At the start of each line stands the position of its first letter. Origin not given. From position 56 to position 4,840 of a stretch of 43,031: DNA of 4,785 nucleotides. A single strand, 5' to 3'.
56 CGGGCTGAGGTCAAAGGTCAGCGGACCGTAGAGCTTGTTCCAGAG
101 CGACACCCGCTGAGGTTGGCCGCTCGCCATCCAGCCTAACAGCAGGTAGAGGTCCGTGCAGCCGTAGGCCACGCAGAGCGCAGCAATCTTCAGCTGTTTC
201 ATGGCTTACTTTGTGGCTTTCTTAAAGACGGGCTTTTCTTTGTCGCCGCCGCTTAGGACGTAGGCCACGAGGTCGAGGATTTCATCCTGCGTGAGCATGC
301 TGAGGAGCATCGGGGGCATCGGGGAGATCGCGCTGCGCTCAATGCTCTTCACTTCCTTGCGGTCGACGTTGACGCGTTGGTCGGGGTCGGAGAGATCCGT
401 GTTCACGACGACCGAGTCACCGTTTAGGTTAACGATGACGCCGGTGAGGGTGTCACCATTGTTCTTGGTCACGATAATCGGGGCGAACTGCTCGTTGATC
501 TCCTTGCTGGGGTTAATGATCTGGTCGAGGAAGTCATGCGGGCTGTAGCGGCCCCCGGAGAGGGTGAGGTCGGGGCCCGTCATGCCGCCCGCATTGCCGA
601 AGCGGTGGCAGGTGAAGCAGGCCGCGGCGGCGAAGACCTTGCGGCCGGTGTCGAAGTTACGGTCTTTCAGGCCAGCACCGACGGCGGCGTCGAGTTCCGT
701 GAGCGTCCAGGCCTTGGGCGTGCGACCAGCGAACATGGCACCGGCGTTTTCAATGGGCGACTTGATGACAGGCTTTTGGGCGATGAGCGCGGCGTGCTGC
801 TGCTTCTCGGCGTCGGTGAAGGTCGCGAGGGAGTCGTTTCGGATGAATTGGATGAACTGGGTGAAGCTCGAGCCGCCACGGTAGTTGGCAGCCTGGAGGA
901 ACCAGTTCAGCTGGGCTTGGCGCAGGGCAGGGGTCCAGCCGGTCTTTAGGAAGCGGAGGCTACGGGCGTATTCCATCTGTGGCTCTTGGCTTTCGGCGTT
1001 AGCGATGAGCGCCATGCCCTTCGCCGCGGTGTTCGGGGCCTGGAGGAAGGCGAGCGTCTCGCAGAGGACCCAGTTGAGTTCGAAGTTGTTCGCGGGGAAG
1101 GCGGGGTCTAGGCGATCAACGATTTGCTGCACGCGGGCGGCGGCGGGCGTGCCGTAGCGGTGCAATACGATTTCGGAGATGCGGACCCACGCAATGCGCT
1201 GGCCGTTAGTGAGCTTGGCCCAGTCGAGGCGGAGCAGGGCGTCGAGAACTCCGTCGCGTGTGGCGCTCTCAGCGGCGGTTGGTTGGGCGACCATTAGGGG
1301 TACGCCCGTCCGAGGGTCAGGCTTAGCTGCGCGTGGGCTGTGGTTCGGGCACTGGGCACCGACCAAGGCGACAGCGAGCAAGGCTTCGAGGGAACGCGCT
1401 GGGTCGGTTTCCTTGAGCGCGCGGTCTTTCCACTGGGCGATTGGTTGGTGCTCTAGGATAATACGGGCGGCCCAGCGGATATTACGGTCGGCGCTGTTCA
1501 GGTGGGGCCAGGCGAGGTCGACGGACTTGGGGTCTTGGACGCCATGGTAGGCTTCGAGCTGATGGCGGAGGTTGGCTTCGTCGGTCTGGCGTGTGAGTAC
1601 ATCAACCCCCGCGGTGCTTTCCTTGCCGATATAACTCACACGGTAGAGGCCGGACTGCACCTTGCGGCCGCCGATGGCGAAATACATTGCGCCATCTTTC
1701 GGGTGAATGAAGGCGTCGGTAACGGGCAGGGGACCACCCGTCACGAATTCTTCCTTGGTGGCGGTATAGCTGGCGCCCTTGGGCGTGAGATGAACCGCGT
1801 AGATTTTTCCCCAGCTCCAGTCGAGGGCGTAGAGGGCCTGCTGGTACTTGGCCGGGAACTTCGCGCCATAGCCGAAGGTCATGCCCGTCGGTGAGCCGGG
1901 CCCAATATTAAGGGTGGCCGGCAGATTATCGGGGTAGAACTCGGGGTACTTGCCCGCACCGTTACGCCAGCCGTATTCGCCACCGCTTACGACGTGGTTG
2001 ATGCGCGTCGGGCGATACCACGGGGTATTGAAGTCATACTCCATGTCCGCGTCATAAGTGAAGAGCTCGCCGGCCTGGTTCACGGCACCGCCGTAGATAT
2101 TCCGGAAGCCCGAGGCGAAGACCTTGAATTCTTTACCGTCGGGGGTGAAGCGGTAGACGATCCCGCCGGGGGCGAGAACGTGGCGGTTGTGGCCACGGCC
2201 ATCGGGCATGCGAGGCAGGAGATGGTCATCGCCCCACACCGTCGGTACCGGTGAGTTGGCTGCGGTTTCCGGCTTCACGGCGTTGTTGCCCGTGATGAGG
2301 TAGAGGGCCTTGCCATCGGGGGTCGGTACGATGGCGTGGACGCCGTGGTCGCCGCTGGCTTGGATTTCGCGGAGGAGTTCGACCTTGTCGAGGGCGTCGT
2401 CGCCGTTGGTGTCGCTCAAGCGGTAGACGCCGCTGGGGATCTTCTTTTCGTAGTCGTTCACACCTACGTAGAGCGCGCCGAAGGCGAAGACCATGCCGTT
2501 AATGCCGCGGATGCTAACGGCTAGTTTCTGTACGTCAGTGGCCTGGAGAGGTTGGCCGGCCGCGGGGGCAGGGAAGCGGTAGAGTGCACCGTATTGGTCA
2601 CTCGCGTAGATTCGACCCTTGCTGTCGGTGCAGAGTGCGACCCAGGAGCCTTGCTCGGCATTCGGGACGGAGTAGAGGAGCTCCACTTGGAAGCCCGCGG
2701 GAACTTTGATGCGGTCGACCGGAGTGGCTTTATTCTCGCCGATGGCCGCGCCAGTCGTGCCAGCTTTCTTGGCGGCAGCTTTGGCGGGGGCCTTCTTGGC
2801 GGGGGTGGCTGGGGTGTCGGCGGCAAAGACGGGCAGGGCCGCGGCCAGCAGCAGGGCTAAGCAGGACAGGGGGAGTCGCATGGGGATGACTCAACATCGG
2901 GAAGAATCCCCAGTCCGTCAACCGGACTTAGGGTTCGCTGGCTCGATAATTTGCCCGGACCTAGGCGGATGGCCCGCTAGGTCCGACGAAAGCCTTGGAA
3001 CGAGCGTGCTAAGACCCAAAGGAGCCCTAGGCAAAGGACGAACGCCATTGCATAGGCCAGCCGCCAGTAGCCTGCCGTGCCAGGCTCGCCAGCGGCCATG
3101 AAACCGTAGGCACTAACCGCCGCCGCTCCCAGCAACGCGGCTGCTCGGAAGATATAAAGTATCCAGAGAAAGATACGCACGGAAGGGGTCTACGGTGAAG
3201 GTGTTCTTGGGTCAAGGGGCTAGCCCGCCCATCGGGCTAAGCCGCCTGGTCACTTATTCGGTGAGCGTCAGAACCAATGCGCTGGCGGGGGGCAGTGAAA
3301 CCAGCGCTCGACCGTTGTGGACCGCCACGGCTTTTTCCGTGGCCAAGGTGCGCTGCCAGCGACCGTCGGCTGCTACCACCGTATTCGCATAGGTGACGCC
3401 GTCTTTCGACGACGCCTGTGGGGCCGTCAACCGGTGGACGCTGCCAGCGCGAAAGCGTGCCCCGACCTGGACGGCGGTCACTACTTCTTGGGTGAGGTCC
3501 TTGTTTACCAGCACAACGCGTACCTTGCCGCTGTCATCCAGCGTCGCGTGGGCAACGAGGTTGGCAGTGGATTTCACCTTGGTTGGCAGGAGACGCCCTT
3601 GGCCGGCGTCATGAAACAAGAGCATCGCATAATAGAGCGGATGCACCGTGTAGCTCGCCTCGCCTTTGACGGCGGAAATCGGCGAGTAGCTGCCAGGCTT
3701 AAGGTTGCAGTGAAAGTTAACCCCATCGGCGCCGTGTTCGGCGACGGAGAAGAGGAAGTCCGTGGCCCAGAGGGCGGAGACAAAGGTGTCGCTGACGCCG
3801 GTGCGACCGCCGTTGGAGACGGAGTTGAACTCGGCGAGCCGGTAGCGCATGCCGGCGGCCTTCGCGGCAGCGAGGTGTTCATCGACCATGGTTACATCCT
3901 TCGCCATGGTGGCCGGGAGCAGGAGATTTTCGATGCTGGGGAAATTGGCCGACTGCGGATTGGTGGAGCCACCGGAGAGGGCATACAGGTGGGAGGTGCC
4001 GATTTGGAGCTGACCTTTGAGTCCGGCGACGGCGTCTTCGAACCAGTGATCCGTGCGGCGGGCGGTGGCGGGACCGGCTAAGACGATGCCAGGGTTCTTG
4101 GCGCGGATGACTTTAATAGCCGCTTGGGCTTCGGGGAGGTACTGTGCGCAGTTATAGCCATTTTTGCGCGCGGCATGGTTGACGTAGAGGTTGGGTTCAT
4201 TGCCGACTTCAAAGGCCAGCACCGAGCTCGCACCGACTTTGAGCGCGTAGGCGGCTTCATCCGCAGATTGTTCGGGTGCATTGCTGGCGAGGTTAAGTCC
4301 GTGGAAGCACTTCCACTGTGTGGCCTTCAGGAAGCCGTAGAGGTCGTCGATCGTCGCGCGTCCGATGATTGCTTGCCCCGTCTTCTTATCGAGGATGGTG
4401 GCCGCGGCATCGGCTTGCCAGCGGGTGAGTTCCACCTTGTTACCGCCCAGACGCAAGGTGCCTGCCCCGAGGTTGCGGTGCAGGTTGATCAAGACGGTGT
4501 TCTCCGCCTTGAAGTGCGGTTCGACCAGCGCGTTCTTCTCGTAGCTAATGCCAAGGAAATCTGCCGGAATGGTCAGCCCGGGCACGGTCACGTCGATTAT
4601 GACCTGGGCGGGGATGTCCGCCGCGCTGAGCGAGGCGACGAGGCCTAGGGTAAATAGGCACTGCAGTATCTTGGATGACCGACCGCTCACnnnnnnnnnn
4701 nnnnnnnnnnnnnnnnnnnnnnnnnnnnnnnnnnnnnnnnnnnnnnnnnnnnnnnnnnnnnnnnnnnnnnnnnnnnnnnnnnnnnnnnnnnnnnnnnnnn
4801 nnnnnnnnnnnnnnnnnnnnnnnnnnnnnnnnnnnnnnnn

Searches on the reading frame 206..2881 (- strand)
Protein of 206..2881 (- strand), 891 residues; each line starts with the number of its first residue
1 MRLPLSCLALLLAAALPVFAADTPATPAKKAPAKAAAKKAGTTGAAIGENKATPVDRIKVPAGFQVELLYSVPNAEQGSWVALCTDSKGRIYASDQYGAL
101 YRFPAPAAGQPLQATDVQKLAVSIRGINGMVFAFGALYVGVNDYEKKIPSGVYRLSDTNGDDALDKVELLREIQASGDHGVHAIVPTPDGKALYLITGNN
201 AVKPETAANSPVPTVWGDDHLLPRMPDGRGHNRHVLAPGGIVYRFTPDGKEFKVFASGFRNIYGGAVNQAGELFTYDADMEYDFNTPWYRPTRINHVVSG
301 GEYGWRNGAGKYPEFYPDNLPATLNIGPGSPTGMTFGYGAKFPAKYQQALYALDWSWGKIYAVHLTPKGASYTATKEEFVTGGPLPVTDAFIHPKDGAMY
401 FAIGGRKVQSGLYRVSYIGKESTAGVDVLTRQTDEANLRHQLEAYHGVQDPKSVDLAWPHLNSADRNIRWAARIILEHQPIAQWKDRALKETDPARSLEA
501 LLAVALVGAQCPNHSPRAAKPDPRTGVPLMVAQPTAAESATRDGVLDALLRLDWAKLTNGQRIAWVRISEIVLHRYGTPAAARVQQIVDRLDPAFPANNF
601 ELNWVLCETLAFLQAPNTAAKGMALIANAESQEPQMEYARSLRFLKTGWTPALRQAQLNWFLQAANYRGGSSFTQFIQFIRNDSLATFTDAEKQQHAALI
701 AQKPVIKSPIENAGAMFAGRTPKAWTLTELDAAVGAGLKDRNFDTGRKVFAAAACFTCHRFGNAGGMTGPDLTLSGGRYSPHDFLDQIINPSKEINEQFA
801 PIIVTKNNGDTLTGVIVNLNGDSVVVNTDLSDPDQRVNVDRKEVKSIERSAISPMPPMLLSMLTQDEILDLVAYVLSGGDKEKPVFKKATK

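Call 70: search_protein_families(library=pfam, proteins=[window:206-2881:-], max_evalue=0.0001)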
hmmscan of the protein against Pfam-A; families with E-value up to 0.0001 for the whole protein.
window:206-2881:- (891 aa): 2 families
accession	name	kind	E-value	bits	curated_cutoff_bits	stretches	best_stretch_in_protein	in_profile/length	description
PF13442.11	Cytochrome_CBB3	-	4.1e-06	27.5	27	0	742-790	2-43/68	Cytochrome C oxidase, cbb3-type, subunit III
PF00034.26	Cytochrom_C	-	4.7e-06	28.3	21.3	0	744-782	2-40/90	Cytochrome c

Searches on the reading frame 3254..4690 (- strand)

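Call 70: search_protein_families(library=pfam, proteins=[window:3254-4690:-], max_evalue=0.0001)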
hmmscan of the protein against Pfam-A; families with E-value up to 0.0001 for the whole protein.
window:3254-4690:- (478 aa): 1 family
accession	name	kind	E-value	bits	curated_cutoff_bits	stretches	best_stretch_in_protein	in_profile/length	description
PF16862.10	Glyco_hydro_79C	-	2.2e-07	32.1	27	1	380-473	1-103/103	Glycosyl hydrolase family 79 C-terminal beta domain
